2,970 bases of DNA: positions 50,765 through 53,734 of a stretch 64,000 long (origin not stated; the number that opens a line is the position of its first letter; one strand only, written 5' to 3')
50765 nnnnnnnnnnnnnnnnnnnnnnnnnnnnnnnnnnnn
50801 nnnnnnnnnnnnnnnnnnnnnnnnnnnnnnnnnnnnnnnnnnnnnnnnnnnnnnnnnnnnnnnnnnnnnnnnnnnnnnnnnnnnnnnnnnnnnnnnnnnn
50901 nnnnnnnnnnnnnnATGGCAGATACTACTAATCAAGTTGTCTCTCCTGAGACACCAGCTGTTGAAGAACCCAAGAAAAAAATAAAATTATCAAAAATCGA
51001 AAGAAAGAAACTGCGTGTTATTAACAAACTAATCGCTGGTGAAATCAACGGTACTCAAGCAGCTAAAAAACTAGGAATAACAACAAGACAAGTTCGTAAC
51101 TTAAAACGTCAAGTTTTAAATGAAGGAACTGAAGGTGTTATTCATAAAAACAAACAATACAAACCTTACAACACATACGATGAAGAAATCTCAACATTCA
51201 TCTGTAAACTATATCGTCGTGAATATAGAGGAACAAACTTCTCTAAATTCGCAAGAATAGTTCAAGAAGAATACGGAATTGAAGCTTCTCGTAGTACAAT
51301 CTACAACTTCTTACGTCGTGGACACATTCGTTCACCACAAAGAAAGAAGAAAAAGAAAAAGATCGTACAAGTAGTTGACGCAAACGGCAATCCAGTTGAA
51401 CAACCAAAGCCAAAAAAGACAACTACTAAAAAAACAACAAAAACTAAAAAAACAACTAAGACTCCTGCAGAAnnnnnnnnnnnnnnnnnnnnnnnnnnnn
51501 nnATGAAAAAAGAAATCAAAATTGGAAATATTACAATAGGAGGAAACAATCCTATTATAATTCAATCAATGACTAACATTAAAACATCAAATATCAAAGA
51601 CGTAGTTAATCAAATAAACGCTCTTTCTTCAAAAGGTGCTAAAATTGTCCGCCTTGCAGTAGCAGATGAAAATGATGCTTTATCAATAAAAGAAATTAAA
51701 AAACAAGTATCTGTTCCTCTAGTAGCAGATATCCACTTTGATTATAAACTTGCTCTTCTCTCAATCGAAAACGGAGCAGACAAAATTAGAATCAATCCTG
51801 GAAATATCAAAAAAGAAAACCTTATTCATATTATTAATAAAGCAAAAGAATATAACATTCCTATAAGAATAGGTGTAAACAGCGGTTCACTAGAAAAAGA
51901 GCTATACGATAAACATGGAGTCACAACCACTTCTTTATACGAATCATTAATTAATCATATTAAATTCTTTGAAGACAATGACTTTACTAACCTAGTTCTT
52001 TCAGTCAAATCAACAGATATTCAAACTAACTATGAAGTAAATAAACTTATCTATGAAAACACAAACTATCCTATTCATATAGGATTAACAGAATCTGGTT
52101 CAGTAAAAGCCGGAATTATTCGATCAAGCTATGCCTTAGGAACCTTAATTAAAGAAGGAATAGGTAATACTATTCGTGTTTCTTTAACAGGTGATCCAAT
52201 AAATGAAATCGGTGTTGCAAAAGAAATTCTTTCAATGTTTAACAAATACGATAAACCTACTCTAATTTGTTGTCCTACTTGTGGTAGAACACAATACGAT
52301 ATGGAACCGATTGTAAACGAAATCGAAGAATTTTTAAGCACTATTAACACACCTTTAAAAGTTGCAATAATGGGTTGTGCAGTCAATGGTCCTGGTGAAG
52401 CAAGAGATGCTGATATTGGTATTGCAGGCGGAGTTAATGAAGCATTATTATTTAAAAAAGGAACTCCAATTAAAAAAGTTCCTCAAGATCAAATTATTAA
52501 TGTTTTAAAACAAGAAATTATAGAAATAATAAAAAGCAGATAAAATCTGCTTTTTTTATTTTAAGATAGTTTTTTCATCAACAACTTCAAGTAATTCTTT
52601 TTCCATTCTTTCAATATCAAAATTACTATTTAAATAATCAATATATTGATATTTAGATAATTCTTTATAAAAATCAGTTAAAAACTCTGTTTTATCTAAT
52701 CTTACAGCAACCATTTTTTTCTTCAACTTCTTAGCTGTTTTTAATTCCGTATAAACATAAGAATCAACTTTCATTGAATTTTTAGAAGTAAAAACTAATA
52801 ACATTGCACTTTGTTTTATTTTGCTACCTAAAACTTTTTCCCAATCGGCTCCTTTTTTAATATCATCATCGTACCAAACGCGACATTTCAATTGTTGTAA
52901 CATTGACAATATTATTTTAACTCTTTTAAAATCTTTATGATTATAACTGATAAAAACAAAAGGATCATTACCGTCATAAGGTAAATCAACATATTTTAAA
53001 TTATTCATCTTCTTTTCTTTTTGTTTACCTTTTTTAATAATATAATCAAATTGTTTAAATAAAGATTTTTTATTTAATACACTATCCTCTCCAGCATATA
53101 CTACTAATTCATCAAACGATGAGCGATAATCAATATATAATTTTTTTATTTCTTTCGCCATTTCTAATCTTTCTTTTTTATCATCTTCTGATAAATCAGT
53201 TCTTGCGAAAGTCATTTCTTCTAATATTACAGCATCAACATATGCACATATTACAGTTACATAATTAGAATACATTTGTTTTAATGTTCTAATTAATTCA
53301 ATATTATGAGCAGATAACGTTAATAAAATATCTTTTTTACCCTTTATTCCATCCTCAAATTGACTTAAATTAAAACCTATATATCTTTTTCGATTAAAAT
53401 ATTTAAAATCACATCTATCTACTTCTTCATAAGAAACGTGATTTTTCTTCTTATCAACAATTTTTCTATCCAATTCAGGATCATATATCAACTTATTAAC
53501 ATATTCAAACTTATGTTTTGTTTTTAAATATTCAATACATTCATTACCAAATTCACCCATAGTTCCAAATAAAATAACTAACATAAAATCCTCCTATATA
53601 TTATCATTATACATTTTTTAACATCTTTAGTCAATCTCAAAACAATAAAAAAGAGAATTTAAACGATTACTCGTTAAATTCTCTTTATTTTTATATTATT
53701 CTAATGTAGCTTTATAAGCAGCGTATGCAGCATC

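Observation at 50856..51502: Transposase-derived HTH-only protein with a poly-Lys/KKTT tail under a consensus promoter, heading the ispG transcript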

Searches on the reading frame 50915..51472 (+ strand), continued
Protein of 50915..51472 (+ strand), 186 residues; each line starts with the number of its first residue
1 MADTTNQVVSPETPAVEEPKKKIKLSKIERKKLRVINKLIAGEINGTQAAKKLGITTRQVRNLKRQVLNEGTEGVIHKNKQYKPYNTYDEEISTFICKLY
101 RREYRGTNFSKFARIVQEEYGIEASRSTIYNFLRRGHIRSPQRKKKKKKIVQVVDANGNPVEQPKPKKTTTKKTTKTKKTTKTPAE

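Call 44: fold_search(model_id=the predicted structure, library=pdb)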
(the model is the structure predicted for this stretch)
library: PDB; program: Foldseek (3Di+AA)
matches with E <= 10: 534; with E <= 0.001: 0
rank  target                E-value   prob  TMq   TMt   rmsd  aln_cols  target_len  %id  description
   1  8ea3_X                6.4e-03  0.99  0.26  0.11  15.5       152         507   20  V-K CAST Transpososome from Scytonema hofmanni, major configuration (released 2022-11-30)
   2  8ea3_W                1.6e-02  0.99  0.27  0.11  15.0       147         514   22  V-K CAST Transpososome from Scytonema hofmanni, major configuration (released 2022-11-30)
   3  7svw_B                1.8e-02  1.00  0.30  0.14  15.1       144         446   23  Strand-transfer complex of TnsB from ShCAST (released 2022-08-10)
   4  8rdu_R                2.3e-02  0.98  0.28  0.12  14.9       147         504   22  Conformational Landscape of the Type V-K CRISPR-associated TransposonIntegration Assembly CAST V-K composite map (released 2024-06-19)
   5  1k78_A                4.2e-02  0.97  0.26  0.35  13.2       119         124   13  Pax5(1-149)+Ets-1(331-440)+DNA (released 2002-01-04)
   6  1pdn_C                7.8e-02  0.90  0.26  0.36  11.4       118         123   16  CRYSTAL STRUCTURE OF A PAIRED DOMAIN-DNA COMPLEX AT 2.5 ANGSTROMS RESOLUTION REVEALS STRUCTURAL BASIS FOR PAX DEVELOPM (released 1995-07-31)
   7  8rdu_S                7.8e-02  0.85  0.26  0.11  15.1       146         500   22  Conformational Landscape of the Type V-K CRISPR-associated TransposonIntegration Assembly CAST V-K composite map (released 2024-06-19)
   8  4fcy_A                8.2e-02  0.77  0.22  0.10  14.4       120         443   15  Crystal structure of the bacteriophage Mu transpososome (released 2012-11-07)
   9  4u7b_A                8.7e-02  0.89  0.25  0.15  13.4       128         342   16  Crystal structure of a pre-cleavage Mos1 transpososome (released 2015-02-11)
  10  4fcy_B                9.2e-02  0.72  0.22  0.09  14.6       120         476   15  Crystal structure of the bacteriophage Mu transpososome (released 2012-11-07)
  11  2lvs_MODEL_1_A        9.7e-02  0.80  0.20  0.33  13.2       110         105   19  NMR solution structure of a CRISPR repeat binding protein (released 2013-01-23)
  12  8aa5_AP1              1.4e-01  0.77  0.26  0.12  14.7       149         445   20  Cryo-EM structure of the strand transfer complex of the TnsB transposase (type V-K CRISPR-associated transposon) (released 2022-10-19)
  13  6pax_A                2.5e-01  0.82  0.26  0.34  13.1       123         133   14  CRYSTAL STRUCTURE OF THE HUMAN PAX-6 PAIRED DOMAIN-DNA COMPLEX REVEALS A GENERAL MODEL FOR PAX PROTEIN-DNA INTERACTION (released 1999-07-13)
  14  3hos_A                3.9e-01  0.47  0.24  0.15  13.8       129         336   12  Crystal structure of the mariner Mos1 paired end complex with Mg (released 2009-09-22)
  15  8b4h_A                3.9e-01  0.44  0.21  0.12  12.7       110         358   14  IstA transposase cleaved donor complex (released 2023-05-03)
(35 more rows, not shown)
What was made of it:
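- On Paired-like bipartite HTH DNA-binding domain: Foldseek hits include the TnsB N-terminus, Pax5, Prd, Pax6, Mos1 and CENP-B at weak E-values (call 44).
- Closest known: Eukaryotic domesticated transposase DNA-binding domains. Same: Pax5, Prd, Pax6 and CENP-B are among the Foldseek hits (call 44).
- The AF2 alignment was shallow (17 sequences, pTM 0.44), and the Foldseek E-values are weak (6e-3 or worse, call 44).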

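Call 49: search_protein_families(library=ncbifam, proteins=[P0135, P0138, P0144, P0122, P0129], max_evalue=0.001)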
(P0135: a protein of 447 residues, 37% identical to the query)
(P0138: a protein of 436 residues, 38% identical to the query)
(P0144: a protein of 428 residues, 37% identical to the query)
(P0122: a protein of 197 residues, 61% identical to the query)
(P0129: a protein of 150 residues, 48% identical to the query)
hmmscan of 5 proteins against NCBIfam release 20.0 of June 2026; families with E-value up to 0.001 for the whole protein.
P0135 (447 aa): 5 families
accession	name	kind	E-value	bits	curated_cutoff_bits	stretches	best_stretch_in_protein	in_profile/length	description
NF033594.2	transpos_ISNCY_2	equivalog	5.3e-109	364.7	250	1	15-377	2-356/368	ISNCY family transposase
NF033577.2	transpos_IS481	equivalog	5.8e-30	104.8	224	1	13-305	3-274/284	IS481 family transposase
NF033516.0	transpos_IS3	equivalog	2.4e-13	50.1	160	1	9-193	87-267/369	IS3 family transposase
NF033545.0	transpos_IS630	equivalog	2.1e-08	34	100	1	25-137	14-128/299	IS630 family transposase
NF033546.1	transpos_IS21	equivalog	0.00041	20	160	0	247-299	217-268/294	IS21 family transposase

P0138 (436 aa): 4 families
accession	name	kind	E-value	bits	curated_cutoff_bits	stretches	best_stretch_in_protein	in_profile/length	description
NF033594.2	transpos_ISNCY_2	equivalog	5.7e-111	371.2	250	1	13-375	1-356/368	ISNCY family transposase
NF033577.2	transpos_IS481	equivalog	1.4e-28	100.3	224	1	11-297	2-268/284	IS481 family transposase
NF033545.0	transpos_IS630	equivalog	5.1e-10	39.3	100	1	15-135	5-126/299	IS630 family transposase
NF033516.0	transpos_IS3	equivalog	1.4e-09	37.7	160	1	8-164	87-231/369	IS3 family transposase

P0144 (428 aa): 6 families
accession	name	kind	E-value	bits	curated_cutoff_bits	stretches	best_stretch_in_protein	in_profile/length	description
NF033594.2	transpos_ISNCY_2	equivalog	1.4e-107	360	250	1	11-357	2-341/368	ISNCY family transposase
NF033577.2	transpos_IS481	equivalog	1.4e-32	113.3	224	1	8-296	2-269/284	IS481 family transposase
NF033516.0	transpos_IS3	equivalog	5e-15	55.6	160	2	65-180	132-258/369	IS3 family transposase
NF033545.0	transpos_IS630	equivalog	1.1e-10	41.5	100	1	17-142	10-137/299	IS630 family transposase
NF033546.1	transpos_IS21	equivalog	2.7e-10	40.2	160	1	240-305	214-279/294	IS21 family transposase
NF033587.1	transpos_IS6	equivalog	0.00079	19.2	125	0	90-204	30-133/202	IS6 family transposase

P0122 (197 aa): 4 families
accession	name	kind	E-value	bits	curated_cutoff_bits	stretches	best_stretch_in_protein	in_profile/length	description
NF033594.2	transpos_ISNCY_2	equivalog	2.1e-20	73.3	250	1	55-169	2-117/368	ISNCY family transposase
NF033577.2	transpos_IS481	equivalog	2.1e-09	37.3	224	1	52-170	2-120/284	IS481 family transposase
NF033516.0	transpos_IS3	equivalog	1.9e-06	27.4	160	1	41-185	66-208/369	IS3 family transposase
NF033545.0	transpos_IS630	equivalog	2.8e-06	27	100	1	59-182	8-134/299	IS630 family transposase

P0129 (150 aa): 3 families
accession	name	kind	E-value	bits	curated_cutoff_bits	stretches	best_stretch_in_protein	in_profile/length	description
NF033594.2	transpos_ISNCY_2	equivalog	8.5e-20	71.2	250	1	31-146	2-118/368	ISNCY family transposase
NF033577.2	transpos_IS481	equivalog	8.2e-09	35.4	224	1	29-142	3-116/284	IS481 family transposase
NF033516.0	transpos_IS3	equivalog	0.00073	18.9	160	1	25-141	88-188/369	IS3 family transposase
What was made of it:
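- On ISNCY family transposase (NF033594): True members P0135, P0138 and P0144 score 360-371 bits (call 49).
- The closest full-length homologues score 360-371 bits against a cut-off of 250 (call 49).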

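Call 55: list_cluster_members(proteins=[window:50915-51472:+, P0001, P0122, P0129, P0121, P0009])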
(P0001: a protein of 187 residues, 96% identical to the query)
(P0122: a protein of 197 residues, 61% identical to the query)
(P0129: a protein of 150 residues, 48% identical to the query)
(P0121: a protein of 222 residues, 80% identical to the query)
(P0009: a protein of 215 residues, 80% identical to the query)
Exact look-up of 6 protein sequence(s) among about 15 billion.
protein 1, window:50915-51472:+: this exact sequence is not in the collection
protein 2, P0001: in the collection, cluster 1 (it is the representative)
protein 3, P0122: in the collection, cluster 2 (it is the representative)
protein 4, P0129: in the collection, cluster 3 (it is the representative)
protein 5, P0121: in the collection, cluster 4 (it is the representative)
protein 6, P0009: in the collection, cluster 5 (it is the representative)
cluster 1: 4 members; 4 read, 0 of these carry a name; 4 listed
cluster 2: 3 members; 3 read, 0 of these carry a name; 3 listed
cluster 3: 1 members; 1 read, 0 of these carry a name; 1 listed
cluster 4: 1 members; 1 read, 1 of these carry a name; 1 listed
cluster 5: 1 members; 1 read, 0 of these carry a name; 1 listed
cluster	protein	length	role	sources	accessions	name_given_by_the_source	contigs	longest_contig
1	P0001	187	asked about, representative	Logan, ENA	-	-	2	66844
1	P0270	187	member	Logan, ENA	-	-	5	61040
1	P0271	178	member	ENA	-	-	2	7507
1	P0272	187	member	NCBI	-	-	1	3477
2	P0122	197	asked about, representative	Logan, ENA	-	-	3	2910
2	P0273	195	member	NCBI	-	-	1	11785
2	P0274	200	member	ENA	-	-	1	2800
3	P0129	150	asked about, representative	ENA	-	-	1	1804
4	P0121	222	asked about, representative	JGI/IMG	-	hypothetical protein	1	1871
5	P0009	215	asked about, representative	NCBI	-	-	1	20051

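Call 56: find_encoding_contigs(protein=P0138, flank=1500, max_places=4)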
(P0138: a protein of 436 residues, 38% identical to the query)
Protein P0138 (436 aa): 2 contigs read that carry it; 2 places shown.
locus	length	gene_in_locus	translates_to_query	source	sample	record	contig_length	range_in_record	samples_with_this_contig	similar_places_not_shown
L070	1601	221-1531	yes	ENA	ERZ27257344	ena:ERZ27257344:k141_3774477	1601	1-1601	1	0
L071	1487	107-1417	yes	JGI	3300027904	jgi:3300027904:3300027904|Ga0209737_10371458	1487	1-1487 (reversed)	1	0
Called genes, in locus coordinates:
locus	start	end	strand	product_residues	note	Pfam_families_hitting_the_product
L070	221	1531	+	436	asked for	PF13551:HTH_29 (faint), PF13565:HTH_32 (weak), PF13683:rve_3 (weak)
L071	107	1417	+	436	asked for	PF13551:HTH_29 (faint), PF13565:HTH_32 (weak), PF13683:rve_3 (weak)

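Call 57: find_encoding_contigs(protein=P0135, flank=1500, max_places=4)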
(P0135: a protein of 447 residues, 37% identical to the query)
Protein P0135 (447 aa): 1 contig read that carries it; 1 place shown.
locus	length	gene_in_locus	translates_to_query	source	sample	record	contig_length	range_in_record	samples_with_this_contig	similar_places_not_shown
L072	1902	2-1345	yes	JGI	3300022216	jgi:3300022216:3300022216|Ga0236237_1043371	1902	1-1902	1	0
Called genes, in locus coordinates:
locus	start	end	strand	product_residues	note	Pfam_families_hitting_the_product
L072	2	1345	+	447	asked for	PF13518:HTH_28 (weak), PF13551:HTH_29 (weak)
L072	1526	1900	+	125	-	?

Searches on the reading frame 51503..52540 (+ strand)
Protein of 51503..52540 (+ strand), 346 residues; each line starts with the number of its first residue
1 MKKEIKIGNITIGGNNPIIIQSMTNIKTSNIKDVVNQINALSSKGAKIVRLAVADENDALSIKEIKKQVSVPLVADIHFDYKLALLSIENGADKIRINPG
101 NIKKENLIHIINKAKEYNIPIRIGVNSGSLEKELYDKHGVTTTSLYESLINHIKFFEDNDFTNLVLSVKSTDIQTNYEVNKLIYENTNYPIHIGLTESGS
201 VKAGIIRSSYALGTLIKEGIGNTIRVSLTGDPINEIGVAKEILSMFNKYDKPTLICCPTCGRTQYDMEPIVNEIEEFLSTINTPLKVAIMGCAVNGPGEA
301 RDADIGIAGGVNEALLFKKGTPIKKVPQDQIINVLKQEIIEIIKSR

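Call 64: search_protein_families(library=pfam, proteins=[window:51503-52540:+], max_evalue=0.00001)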
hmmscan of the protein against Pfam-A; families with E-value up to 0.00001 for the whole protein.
window:51503-52540:+ (346 aa): 1 family
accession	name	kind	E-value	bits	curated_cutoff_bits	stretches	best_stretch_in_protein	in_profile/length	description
PF04551.19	GcpE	-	1.2e-132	442.6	32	1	3-339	2-341/343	GcpE protein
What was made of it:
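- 51503..52543 (+): ispG (GcpE), the invariant downstream partner. Its RBS AAGGA lies at 51492-51496. Pfam GcpE 442 bits (call 64).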

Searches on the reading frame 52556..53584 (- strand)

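Call 64: search_protein_families(library=pfam, proteins=[window:52556-53584:-], max_evalue=0.00001)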
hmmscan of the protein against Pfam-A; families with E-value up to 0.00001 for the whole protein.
window:52556-53584:- (342 aa): 1 family
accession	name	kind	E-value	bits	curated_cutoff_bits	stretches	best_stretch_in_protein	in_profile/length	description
PF13676.11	TIR_2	-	6.4e-17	62.6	28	1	210-327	1-118/122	TIR domain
